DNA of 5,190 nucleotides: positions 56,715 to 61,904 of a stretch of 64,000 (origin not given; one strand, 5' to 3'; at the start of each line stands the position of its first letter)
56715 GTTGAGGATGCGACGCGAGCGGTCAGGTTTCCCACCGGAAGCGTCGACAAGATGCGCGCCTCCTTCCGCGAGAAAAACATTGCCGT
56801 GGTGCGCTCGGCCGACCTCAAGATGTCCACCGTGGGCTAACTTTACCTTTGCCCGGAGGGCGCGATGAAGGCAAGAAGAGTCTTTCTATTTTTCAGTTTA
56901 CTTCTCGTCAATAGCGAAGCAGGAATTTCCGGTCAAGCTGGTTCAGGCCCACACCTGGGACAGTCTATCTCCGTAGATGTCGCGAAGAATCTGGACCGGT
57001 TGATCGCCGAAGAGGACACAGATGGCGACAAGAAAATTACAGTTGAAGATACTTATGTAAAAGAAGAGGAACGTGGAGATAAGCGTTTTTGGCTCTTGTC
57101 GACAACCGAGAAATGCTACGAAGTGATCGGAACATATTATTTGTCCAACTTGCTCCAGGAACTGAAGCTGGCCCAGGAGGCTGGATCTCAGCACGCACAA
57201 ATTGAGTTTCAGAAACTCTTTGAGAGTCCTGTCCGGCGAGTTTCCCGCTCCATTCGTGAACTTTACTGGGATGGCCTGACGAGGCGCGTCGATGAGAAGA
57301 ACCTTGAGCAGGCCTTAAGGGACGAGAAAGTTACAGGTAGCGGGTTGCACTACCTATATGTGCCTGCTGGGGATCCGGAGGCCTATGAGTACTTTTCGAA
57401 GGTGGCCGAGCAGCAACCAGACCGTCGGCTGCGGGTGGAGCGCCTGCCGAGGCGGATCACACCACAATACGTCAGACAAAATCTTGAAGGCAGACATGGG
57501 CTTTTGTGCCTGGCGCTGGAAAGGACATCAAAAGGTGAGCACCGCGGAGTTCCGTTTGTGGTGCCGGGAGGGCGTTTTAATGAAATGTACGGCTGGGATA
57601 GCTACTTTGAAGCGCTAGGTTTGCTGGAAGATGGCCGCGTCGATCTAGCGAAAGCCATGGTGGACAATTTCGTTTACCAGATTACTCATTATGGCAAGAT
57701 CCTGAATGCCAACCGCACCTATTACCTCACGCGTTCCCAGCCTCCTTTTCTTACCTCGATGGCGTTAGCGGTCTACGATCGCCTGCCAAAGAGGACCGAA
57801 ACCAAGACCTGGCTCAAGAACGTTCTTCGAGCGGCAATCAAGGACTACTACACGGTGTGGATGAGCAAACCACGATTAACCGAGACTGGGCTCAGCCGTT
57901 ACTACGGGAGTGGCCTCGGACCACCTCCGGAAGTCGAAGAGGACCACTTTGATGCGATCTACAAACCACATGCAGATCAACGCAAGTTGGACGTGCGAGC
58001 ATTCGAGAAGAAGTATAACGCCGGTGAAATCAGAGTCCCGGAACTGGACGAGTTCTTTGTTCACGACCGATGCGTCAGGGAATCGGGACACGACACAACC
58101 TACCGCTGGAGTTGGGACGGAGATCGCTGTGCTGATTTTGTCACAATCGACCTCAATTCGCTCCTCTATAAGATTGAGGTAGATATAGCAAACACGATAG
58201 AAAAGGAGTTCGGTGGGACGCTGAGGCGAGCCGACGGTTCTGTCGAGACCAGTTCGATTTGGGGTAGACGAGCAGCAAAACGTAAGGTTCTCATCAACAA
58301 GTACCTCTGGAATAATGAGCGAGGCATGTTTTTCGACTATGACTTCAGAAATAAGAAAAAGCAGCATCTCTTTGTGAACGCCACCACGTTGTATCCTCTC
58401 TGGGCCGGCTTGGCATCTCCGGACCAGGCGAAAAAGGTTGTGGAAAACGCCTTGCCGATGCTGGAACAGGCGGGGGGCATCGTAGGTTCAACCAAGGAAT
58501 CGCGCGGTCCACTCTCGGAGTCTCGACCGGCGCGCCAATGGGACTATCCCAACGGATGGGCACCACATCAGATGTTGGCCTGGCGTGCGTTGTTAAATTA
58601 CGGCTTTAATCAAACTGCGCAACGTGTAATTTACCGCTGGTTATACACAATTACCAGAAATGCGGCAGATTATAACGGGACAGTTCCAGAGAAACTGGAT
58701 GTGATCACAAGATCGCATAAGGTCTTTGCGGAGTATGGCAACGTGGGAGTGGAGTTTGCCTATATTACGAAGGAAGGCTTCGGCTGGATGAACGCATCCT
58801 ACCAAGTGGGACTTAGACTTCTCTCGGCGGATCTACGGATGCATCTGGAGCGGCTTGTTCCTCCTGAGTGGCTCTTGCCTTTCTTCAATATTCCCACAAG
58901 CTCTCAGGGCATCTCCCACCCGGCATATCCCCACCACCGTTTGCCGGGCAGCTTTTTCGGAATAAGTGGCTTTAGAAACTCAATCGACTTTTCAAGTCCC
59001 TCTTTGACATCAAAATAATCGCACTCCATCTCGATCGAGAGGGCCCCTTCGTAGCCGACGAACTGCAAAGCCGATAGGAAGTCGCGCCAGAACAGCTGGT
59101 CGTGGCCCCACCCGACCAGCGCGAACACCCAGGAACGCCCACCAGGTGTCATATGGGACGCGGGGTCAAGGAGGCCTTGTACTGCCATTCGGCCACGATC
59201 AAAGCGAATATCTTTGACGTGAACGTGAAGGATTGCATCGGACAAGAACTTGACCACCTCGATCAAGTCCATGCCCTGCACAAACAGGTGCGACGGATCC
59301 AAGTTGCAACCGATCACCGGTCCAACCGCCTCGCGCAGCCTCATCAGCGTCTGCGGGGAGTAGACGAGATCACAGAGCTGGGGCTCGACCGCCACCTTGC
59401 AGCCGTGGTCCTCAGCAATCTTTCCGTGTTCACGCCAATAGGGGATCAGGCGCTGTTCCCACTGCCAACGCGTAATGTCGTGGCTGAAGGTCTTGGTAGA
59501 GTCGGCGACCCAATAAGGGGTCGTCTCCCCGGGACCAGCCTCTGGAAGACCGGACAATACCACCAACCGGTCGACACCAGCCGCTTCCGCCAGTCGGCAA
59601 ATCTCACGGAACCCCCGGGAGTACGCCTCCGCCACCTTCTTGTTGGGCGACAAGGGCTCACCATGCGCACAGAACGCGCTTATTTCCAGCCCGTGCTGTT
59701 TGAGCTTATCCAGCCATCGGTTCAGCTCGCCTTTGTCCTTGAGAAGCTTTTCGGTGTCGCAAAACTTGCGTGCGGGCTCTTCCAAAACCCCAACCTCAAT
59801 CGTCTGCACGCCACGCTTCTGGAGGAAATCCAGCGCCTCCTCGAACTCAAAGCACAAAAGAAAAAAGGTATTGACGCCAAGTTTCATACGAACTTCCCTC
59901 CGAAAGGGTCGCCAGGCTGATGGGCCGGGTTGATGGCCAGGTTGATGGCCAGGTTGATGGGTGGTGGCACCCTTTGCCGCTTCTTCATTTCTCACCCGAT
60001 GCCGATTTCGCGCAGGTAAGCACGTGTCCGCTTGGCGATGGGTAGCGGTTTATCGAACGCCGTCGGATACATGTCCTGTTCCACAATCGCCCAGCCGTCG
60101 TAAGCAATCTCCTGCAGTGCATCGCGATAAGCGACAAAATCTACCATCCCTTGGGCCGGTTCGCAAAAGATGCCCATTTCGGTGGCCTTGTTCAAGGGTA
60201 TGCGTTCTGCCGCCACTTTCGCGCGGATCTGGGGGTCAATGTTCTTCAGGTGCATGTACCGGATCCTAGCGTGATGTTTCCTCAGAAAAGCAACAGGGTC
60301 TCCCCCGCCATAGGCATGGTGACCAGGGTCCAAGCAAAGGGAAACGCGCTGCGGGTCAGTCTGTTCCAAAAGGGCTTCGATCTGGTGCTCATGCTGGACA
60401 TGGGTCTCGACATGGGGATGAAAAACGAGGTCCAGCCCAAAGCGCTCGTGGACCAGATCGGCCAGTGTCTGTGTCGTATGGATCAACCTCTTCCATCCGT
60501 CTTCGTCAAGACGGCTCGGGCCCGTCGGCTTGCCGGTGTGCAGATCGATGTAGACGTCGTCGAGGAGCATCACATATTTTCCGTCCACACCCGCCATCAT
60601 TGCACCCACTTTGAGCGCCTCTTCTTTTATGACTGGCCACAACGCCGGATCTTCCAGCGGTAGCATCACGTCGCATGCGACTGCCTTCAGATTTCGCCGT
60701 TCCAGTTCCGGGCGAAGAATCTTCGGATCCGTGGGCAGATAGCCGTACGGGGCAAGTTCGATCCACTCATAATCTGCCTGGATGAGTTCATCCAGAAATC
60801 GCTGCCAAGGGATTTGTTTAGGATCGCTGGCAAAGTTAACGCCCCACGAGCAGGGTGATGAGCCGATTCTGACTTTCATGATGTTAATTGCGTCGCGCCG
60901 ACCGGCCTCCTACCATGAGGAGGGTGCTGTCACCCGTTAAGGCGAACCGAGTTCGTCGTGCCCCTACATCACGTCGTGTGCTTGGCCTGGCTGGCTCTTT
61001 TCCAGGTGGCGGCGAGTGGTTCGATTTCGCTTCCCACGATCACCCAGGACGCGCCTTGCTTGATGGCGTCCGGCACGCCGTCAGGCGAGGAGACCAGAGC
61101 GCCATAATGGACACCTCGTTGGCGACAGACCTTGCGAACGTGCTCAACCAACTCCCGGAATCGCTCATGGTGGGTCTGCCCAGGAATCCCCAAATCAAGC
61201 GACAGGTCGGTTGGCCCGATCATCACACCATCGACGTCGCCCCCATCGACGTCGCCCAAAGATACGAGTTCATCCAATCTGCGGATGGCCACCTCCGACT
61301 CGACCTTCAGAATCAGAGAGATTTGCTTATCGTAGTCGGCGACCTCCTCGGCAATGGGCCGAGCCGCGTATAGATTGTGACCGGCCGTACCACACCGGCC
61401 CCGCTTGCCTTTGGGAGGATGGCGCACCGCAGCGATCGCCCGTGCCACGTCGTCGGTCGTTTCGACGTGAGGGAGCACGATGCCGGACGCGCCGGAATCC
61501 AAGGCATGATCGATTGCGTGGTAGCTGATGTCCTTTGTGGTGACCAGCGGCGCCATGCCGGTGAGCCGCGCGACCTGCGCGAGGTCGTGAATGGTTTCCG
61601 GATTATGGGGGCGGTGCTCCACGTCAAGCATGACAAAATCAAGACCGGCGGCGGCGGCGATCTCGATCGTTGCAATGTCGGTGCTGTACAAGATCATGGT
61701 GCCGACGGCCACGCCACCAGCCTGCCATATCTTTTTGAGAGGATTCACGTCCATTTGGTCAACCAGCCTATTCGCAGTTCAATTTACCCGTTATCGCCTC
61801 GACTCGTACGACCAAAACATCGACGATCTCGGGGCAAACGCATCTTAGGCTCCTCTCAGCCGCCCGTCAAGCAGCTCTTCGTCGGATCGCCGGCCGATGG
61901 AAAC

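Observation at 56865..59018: Low-GC GH37 trehalase carrying the fungal neutral-trehalase Ca-binding motif, likely horizontally acquired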

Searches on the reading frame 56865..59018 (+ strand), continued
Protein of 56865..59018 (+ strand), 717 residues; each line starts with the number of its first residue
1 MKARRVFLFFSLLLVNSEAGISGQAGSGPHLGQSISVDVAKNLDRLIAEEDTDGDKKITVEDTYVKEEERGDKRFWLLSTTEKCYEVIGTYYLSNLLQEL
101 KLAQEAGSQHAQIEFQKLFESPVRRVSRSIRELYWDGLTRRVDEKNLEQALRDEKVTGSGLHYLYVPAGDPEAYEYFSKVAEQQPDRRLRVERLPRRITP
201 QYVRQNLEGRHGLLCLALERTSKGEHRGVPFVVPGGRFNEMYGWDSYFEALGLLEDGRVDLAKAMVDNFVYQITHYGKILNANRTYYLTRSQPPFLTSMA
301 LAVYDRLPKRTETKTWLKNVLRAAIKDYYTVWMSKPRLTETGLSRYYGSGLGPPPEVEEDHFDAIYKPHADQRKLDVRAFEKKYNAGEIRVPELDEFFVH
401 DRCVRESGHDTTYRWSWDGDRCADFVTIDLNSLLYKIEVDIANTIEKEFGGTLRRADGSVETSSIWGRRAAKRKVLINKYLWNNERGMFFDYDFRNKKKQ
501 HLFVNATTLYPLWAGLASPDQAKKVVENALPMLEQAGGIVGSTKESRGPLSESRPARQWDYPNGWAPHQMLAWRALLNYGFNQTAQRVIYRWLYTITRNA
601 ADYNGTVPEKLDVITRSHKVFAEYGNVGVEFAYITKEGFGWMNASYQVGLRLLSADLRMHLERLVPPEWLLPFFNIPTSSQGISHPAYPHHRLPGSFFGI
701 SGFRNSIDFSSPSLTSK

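Call 65: fold_search(model_id=the predicted structure, library=pdb)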
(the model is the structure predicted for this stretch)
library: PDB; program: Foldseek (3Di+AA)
matches with E <= 10: 336; with E <= 0.001: 71
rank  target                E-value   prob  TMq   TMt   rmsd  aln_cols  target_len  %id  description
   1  5n6n_C                2.3e-46  1.00  0.76  0.78   4.3       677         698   44  CRYSTAL STRUCTURE OF THE 14-3-3:NEUTRAL TREHALASE NTH1 COMPLEX (released 2017-11-01)
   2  5jta                  7.4e-44  1.00  0.67  0.86   3.8       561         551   47  Neutral trehalase Nth1 from Saccharomyces cerevisiae (released 2017-11-01)
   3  5m4a_A                4.6e-42  1.00  0.67  0.86   4.0       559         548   46  Neutral trehalase Nth1 from Saccharomyces cerevisiae in complex with trehalose (released 2017-11-01)
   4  5nis                  1.4e-41  1.00  0.67  0.86   3.9       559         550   47  Neutral trehalase Nth1 from Saccharomyces cerevisiae (released 2017-11-01)
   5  5z66                  2.0e-18  1.00  0.43  0.59   6.3       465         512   30  Structure of periplasmic trehalase from Diamondback moth gut bacteria complexed with validoxylamine (released 2019-01-23)
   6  5z6h_B                4.2e-18  1.00  0.44  0.62  14.0       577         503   26  Structure of periplasmic trehalase from Diamondback moth gut bacteria in the apo form (released 2019-01-23)
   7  2jg0                  6.7e-18  1.00  0.45  0.63  14.1       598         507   25  Family 37 trehalase from Escherichia coli in complex with 1- thiatrehazolin (released 2007-02-13)
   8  5z6h_A                1.2e-17  1.00  0.45  0.62   5.1       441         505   31  Structure of periplasmic trehalase from Diamondback moth gut bacteria in the apo form (released 2019-01-23)
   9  2wyn_B                1.5e-17  1.00  0.45  0.63  11.2       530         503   27  Structure of family 37 trehalase from Escherichia coli in complex with a casuarine-6-O-a-D-glucoside analogue (released 2010-09-29)
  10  2jjb_C                1.8e-17  1.00  0.45  0.64   5.8       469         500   29  Family 37 trehalase from Escherichia coli in complex with casuarine-6- O-alpha-glucopyranose (released 2009-01-13)
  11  2jjb_D                1.8e-17  1.00  0.45  0.63  11.5       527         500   27  Family 37 trehalase from Escherichia coli in complex with casuarine-6- O-alpha-glucopyranose (released 2009-01-13)
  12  2wyn_C                1.9e-17  1.00  0.44  0.62   6.3       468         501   28  Structure of family 37 trehalase from Escherichia coli in complex with a casuarine-6-O-a-D-glucoside analogue (released 2010-09-29)
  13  2jjb_A                2.1e-17  1.00  0.45  0.63  11.4       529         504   27  Family 37 trehalase from Escherichia coli in complex with casuarine-6- O-alpha-glucopyranose (released 2009-01-13)
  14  2jjb_B                3.1e-17  1.00  0.43  0.62   6.5       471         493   28  Family 37 trehalase from Escherichia coli in complex with casuarine-6- O-alpha-glucopyranose (released 2009-01-13)
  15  2wyn_D                3.7e-17  1.00  0.45  0.63   6.2       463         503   29  Structure of family 37 trehalase from Escherichia coli in complex with a casuarine-6-O-a-D-glucoside analogue (released 2010-09-29)
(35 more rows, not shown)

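Call 69: list_cluster_members(proteins=[P0247, P0251, P0286, P0287, P0205, P0195, P0157, P0180, P0164, P0158])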
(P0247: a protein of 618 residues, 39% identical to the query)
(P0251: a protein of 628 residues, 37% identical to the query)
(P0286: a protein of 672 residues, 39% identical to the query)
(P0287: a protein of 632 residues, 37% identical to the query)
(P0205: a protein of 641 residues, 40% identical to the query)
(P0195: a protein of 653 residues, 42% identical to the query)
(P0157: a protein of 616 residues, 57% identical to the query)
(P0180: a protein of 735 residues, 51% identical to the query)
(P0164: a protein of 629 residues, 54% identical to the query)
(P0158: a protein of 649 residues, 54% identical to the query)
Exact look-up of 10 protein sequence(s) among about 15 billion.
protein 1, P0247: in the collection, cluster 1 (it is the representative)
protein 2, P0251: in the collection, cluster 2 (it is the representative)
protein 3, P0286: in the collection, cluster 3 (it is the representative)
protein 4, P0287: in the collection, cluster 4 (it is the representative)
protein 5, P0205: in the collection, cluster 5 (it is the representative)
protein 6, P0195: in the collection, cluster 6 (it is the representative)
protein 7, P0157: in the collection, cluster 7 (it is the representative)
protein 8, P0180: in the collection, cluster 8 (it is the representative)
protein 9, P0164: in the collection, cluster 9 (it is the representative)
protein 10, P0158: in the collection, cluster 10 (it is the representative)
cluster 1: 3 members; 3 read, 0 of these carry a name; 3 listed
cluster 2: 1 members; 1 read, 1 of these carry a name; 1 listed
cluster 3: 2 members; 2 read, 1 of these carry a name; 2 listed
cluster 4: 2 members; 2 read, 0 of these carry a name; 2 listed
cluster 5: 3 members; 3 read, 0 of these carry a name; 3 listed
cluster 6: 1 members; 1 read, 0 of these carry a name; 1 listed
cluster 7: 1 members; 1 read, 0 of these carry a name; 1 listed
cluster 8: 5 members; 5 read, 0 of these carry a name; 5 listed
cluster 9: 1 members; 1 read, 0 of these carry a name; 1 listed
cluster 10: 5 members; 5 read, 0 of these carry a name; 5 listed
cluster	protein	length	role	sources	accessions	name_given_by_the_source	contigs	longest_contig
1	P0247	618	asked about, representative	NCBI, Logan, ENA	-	-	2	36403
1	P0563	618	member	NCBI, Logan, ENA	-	-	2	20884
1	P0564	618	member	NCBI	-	-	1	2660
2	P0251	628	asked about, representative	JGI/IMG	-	alpha,alpha-trehalase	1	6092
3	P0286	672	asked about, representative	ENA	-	-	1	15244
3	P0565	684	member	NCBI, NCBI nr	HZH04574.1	MAG TPA: trehalase family glycosidase [Myxococcaceae bacterium] | trehalase family glycosidase [Myxococcaceae bacterium]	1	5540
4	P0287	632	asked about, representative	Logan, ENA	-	-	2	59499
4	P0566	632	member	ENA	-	-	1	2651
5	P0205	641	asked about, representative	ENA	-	-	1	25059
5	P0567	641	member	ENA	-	-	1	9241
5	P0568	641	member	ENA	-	-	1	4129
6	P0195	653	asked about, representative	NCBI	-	-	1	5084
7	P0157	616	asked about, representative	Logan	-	-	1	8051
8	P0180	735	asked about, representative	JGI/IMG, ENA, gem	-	-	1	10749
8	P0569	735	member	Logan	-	-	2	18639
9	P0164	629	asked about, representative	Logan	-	-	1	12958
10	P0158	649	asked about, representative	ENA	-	-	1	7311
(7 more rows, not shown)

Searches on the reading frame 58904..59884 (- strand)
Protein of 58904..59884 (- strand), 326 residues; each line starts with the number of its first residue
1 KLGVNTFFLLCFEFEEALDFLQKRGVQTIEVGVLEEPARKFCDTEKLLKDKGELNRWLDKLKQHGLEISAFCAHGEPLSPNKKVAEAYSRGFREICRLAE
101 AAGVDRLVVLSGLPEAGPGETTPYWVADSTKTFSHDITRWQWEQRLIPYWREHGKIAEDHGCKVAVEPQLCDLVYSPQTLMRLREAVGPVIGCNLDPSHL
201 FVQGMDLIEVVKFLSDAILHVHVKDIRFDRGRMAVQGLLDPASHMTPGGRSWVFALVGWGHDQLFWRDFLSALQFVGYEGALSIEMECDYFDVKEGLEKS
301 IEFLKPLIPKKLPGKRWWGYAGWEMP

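Call 32: search_protein_families(library=pfam, proteins=[window:58904-59884:-], max_evalue=0.00001)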
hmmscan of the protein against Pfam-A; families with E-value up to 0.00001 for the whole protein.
window:58904-59884:- (326 aa): 1 family
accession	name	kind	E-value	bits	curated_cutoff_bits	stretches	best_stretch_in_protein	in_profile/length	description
PF01261.30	AP_endonuc_2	-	3.4e-31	109.3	31.1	1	19-306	2-248/249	Xylose isomerase-like TIM barrel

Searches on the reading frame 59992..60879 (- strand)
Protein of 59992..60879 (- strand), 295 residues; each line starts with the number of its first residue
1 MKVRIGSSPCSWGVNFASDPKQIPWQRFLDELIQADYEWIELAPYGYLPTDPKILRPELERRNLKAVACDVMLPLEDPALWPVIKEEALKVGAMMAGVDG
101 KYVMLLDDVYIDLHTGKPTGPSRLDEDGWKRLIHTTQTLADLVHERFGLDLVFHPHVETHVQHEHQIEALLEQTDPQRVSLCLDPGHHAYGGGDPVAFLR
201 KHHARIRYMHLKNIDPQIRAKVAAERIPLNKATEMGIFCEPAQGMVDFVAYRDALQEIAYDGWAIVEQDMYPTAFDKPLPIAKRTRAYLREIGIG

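Call 32: search_protein_families(library=pfam, proteins=[window:59992-60879:-], max_evalue=0.00001)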
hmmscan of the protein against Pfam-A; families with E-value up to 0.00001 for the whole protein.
window:59992-60879:- (295 aa): 1 family
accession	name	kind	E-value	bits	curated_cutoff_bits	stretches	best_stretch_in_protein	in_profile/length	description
PF01261.30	AP_endonuc_2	-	1.8e-20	74.2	31.1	1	86-291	68-248/249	Xylose isomerase-like TIM barrel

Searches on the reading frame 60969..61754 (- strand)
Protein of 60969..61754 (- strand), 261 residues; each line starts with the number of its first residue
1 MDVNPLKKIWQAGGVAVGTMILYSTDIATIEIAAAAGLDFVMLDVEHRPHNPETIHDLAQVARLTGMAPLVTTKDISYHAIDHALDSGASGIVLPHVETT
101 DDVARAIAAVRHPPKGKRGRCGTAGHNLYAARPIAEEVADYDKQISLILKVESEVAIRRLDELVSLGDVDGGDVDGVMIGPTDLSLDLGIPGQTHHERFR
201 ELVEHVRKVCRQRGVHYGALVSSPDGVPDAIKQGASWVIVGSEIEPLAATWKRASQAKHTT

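Call 32: search_protein_families(library=pfam, proteins=[window:60969-61754:-], max_evalue=0.00001)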
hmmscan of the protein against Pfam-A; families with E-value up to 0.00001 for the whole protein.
window:60969-61754:- (261 aa): 1 family
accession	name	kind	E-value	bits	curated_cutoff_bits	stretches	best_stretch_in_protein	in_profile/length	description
PF03328.21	HpcH_HpaI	-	3.2e-27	95.7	25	1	24-244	8-215/221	HpcH/HpaI aldolase/citrate lyase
